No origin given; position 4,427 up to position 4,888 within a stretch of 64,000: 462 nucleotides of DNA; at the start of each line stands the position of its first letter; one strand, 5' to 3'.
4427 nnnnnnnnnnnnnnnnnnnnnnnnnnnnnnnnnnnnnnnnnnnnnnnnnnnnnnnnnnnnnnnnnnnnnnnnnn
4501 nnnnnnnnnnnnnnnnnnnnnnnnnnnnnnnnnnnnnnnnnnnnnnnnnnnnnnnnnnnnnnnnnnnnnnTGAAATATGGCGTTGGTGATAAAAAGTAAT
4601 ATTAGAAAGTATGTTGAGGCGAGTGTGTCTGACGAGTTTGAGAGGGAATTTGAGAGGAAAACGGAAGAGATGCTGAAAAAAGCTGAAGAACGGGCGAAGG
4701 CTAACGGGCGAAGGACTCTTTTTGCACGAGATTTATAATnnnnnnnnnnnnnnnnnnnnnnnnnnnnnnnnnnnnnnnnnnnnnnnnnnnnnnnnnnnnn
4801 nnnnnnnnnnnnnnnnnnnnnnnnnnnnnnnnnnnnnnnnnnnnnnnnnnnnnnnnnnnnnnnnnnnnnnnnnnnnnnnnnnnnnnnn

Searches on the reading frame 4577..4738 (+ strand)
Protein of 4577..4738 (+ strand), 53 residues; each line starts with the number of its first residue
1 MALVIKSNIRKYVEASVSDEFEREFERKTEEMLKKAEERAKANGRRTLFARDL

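Call 79: search_protein_families(library=pfam, proteins=[window:4577-4738:+], max_evalue=1)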
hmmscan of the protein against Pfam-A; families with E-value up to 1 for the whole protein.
window:4577-4738:+ (53 aa): 2 families
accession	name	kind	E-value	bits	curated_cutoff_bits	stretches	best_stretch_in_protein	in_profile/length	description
PF09123.17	DUF1931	-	0.0086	16.7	21.8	1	23-53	23-53/138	Domain of unknown function (DUF1931)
PF00808.29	CBFD_NFYB_HMF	-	0.05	14.3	21.4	1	13-53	21-61/65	Histone-like transcription factor (CBF/NF-Y) and archaeal histone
